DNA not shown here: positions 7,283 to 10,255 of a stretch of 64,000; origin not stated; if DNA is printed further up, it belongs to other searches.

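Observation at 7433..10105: Bacterial Hel308/Ski2-like helicase fused to an OmpR/PhoB-type winged-helix DNA-binding domain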

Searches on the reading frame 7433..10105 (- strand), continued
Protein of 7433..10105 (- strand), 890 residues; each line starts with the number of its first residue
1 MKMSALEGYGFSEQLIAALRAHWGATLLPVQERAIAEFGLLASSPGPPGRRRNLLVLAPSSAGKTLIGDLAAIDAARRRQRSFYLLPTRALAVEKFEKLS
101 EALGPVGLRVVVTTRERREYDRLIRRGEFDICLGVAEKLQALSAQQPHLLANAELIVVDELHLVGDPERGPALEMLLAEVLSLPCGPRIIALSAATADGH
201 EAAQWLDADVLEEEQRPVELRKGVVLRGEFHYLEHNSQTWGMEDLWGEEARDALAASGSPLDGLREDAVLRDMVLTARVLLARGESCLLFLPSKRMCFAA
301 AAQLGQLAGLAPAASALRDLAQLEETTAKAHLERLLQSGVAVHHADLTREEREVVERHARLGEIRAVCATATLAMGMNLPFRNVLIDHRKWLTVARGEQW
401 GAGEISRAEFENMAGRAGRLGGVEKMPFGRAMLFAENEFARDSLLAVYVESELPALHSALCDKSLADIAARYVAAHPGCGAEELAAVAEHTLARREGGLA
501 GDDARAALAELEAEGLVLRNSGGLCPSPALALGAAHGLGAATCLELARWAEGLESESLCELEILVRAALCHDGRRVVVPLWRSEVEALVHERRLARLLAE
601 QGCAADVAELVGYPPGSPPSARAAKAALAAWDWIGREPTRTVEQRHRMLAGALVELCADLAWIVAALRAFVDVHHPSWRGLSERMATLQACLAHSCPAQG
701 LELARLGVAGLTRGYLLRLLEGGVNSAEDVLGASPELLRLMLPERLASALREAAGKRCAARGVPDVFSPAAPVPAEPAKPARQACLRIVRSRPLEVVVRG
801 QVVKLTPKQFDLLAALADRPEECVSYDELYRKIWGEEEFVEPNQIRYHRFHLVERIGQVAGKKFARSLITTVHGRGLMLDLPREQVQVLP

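Call 29: search_protein_families(library=pfam, proteins=[L036:7270-7941:+, L036:4764-5522:-, L019:116-1729:-, L057:10212-11675:+, L024:2565-3638:-, L024:3741-4883:+, L070:10699-11157:-, L027:10650-12710:+, L016:5574-6053:-, L057:7409-7885:+], max_evalue=0.001)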
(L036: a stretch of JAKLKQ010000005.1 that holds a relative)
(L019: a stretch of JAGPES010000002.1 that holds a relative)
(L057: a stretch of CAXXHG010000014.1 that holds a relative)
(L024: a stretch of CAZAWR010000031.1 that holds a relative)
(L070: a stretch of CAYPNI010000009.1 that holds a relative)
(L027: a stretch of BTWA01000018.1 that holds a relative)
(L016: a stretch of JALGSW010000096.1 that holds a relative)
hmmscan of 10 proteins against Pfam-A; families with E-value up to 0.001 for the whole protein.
L036:7270-7941:+ (223 aa): 3 families
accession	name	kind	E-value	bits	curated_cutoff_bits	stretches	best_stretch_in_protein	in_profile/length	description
PF00717.28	Peptidase_S24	-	7.4e-34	116.4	23.3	1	102-216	1-116/116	Peptidase S24-like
PF01726.22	LexA_DNA_bind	-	1.9e-17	63.2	23.7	1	22-78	2-59/65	LexA DNA binding domain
PF12802.13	MarR_2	-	2.7e-05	24.7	27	1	23-79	2-54/61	MarR family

L036:4764-5522:- (252 aa): 0 families

L019:116-1729:- (537 aa): 3 families
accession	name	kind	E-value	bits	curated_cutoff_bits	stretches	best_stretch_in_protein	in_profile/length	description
PF00239.26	Resolvase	-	2.5e-41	141.6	23.3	1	45-193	1-144/145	Resolvase, N terminal domain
PF07508.19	Recombinase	-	1.8e-19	70.3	21.1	1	215-303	1-102/102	Recombinase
PF13408.12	Zn_ribbon_recom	-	1.2e-14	54.8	25.3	1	319-378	1-58/58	Recombinase zinc beta ribbon domain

L057:10212-11675:+ (487 aa): 0 families

L024:2565-3638:- (357 aa): 5 families
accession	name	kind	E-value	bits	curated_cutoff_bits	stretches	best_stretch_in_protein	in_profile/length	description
PF25583.1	WCX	-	2.3e-18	66.8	23.9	1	270-346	2-76/76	WCX domain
PF13280.12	WYL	-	1.1e-10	41.8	21.8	1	173-240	1-69/70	WYL domain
PF08279.18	HTH_11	-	2.3e-08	34.2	25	1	38-90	1-50/55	HTH domain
PF13384.12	HTH_23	-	6.3e-05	23.1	24.6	1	37-79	3-45/50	Homeodomain-like domain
PF08220.18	HTH_DeoR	-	0.00019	21.5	21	1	38-79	1-42/57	DeoR-like helix-turn-helix domain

L024:3741-4883:+ (380 aa): 8 families
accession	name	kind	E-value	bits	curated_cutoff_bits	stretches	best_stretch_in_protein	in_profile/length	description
PF00154.27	RecA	-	1.5e-138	460.9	27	1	21-283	1-262/262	recA bacterial DNA recombination protein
PF21096.2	RecA_C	-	6.8e-22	77.8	27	1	286-341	1-56/57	RecA C-terminal domain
PF08423.17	Rad51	-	1.5e-07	31.4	22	1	51-241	5-211/244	Rad51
PF06745.19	ATPase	-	3e-06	27.2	26.6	1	55-111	2-58/231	KaiC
PF13191.12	AAA_16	-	1.7e-05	25.8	32.6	1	71-209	22-141/167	AAA ATPase domain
PF01637.24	ATPase_2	-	4.6e-05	23.8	33.2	1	75-199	22-108/225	ATPase domain predominantly from Archaea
PF13479.12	AAA_24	-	4.8e-05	23.7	27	1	75-165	4-78/195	AAA domain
PF13481.12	AAA_25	-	0.00024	21.2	27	0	68-127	28-97/195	AAA domain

L070:10699-11157:- (152 aa): 0 families

L027:10650-12710:+ (686 aa): 1 family
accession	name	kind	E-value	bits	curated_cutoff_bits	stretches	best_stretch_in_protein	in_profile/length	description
PF01663.27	Phosphodiest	-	1.3e-35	124.1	23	2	393-615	157-330/342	Type I phosphodiesterase / nucleotide pyrophosphatase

L016:5574-6053:- (159 aa): 7 families
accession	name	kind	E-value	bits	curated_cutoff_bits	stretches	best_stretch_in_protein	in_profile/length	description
PF00196.25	GerE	-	5.7e-09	35.9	23.5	1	109-153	2-46/57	Bacterial regulatory proteins, luxR family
PF04545.22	Sigma70_r4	-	1.5e-08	34.5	24.1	1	108-153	3-49/50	Sigma-70, region 4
PF13384.12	HTH_23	-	4.7e-07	29.9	24.6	1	108-147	2-40/50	Homeodomain-like domain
PF08281.18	Sigma70_r4_2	-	4.7e-05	23.4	25.7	1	109-144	10-46/54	Sigma-70, region 4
PF13518.12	HTH_28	-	8.1e-05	23.1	25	1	113-146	2-34/52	Helix-turn-helix domain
PF01381.28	HTH_3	-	0.00043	20.7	23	1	122-144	7-29/55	Helix-turn-helix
PF01371.25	Trp_repressor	-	0.0007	20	27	0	109-145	34-70/88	Trp repressor protein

L057:7409-7885:+ (158 aa): 0 families

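Call 41: predict_structure(alignment_id=A1)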
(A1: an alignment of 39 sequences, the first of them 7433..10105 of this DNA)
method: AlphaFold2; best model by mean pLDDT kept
length: 890 residues; sequences in the alignment: 39
mean_pLDDT: 90.4   pTM: 0.81
mean pLDDT of the five models: 90.4, 89.1, 88.3, 88.0, 87.4
residues with pLDDT >= 90: 698; 70-90: 131; 50-70: 33; < 50: 28
segments of 3 or more residues with pLDDT < 50: 260-265, 395-398, 764-781
pLDDT, mean of each block of 10 residues (from residue 1): 95 96 94 96 63 92 95 95 95 93 94 90 94 96 93 95 91 95 93 89 95 95 97 97 92 71 64 95 96 93 95 98 95 98 94 95 96 81 94 55 83 90 78 95 96 91 87 93 91 89 90 95 94 94 95 92 95 90 89 93 76 83 96 97 96 95 96 96 97 96 93 96 97 95 94 93 47 35 83 92 96 97 96 80 91 96 95 96 94
secondary structure, 60 per line:
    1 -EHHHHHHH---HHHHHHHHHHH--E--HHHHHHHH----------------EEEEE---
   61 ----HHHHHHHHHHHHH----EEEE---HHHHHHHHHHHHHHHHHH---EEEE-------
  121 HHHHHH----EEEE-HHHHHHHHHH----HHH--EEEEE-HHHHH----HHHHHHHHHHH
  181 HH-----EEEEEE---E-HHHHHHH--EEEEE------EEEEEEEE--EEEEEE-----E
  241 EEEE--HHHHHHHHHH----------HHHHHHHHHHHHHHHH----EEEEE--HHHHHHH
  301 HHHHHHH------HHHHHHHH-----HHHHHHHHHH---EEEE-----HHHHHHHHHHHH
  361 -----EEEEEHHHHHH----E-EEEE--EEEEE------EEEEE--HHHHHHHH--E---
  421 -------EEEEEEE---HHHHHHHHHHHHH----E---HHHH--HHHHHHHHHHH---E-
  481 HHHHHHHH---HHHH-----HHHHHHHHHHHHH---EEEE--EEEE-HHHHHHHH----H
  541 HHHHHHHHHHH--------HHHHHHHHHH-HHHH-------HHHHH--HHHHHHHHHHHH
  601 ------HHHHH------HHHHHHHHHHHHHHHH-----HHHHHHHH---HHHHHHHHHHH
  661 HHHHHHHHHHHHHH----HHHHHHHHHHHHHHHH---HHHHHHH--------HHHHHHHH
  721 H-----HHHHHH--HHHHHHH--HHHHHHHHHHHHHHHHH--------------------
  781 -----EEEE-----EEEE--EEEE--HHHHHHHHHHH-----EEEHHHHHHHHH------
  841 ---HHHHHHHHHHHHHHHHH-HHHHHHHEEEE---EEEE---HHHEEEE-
elements in order (helices of 4 or more, strands of 3 or more residues): H3-9 H13-23 H29-36 E53-57 H65-77 E82-85 H89-106 E110-113 H121-126 E131-134 H136-145 E155-159 H161-165 H170-182 E188-193 H199-205 E208-212 E219-226 E229-234 E240-244 H247-256 H267-282 E287-291 H294-307 H314-321 H327-336 E340-343 H349-360 E366-370 H371-376 E383-386 E389-393 E400-404 H407-414 E428-434 H438-450 H459-462 H465-475 H481-488 H492-495 H501-513 E517-520 E523-526 H528-535 H540-551 H560-569 H571-574 H582-586 H589-600 H607-611 H618-633 H639-646 H650-674 H679-694 H698-704 H713-721 H727-732 H735-741 H744-760 E786-789 E795-798 E801-804 H807-817 E823-825 H826-834 H844-860 H862-868 E869-872 E876-879 E886-889

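Call 47: fold_search(model_id=the predicted structure, library=pdb)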
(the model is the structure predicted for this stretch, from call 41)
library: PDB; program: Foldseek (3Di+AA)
matches with E <= 10: 1466; with E <= 0.001: 722
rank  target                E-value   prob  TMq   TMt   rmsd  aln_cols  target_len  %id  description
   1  9b15_B                4.6e-37  1.00  0.67  0.86   4.3       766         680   24  Superfamily 2 helicase Hel308 containing the beta-hairpin from DNA pol theta helicase-like domain (released 2025-03-19)
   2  9b15_A                6.0e-37  1.00  0.66  0.85   4.4       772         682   23  Superfamily 2 helicase Hel308 containing the beta-hairpin from DNA pol theta helicase-like domain (released 2025-03-19)
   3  2va8_A                6.3e-37  1.00  0.66  0.83   4.7       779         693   22  DNA Repair Helicase Hel308 (released 2008-01-15)
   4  2zj8                  7.2e-37  1.00  0.70  0.88   3.8       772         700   23  Archaeal DNA helicase Hjm apo state in form 2 (released 2009-02-10)
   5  2va8_B                1.8e-36  1.00  0.67  0.84   4.3       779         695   22  DNA Repair Helicase Hel308 (released 2008-01-15)
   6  2zj5                  5.0e-35  1.00  0.68  0.87   3.9       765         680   22  Archaeal DNA helicase Hjm complexed with ADP in form 1 (released 2009-02-10)
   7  2zj2                  6.1e-34  1.00  0.65  0.87   3.8       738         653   22  Archaeal DNA helicase Hjm apo state in form 1 (released 2009-02-10)
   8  2p6r_A                5.0e-33  1.00  0.65  0.83   4.6       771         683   22  Crystal structure of superfamily 2 helicase Hel308 in complex with unwound DNA (released 2007-06-12)
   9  9bh7_A                6.9e-33  1.00  0.67  0.76   5.4       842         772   20  Human DNA polymerase theta helicase domain dimer in the apo form (released 2024-05-01)
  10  5aga                  1.5e-32  1.00  0.68  0.76   5.1       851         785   20  Crystal structure of the Helicase domain of human DNA polymerase theta in complex with AMPPNP (released 2015-02-25)
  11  9bpa_A                2.0e-32  1.00  0.67  0.80   4.5       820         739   21  Human DNA polymerase theta helicase domain in complex with inhibitor AB25583, tetramer form (released 2024-08-28)
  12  5a9f                  5.6e-32  1.00  0.68  0.77   5.3       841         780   20  Crystal structure of the Helicase domain of human DNA polymerase theta in complex with ADP (released 2015-12-16)
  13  2p6u                  6.1e-32  1.00  0.62  0.80   4.7       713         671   24  Apo structure of the Hel308 superfamily 2 helicase (released 2007-06-12)
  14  9bh6_A                8.8e-32  1.00  0.68  0.77   4.8       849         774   20  Human DNA polymerase theta helicase domain tetramer in the apo form (released 2024-05-01)
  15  5a9j_C                2.0e-31  1.00  0.67  0.76   5.1       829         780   19  Crystal structure of the Helicase domain of human DNA polymerase theta, apo-form (released 2015-12-16)
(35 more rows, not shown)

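Call 48: search_protein_representatives(alignment_id=A1)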
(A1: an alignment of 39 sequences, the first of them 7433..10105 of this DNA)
Query: 39 sequences, 878 profile positions. Proteins with E-value up to 0.001 (for the whole library): 53480; up to 1e-10: 18012; up to 1e-30: 6816. The best 150 are listed.
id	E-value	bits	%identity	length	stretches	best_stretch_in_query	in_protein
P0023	0.0e+00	1218.7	-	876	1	1-877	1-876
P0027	0.0e+00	1139.7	-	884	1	1-877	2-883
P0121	0.0e+00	1047.0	-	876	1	1-875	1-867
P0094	0.0e+00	1034.9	-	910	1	1-877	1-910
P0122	0.0e+00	1012.8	-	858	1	3-876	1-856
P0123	1.0e-294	996.6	-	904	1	1-876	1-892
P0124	8.1e-294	993.7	-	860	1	1-876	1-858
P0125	1.1e-290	983.3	-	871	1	1-877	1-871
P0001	1.2e-288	976.5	-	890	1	1-876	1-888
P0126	1.5e-284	963.0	-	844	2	1-725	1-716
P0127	8.0e-281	950.7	-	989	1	15-876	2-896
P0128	1.2e-276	936.9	-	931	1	1-876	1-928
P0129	6.0e-275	931.2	-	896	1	1-877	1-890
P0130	7.1e-275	931.0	-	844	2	1-729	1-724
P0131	4.2e-273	925.1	-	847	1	1-877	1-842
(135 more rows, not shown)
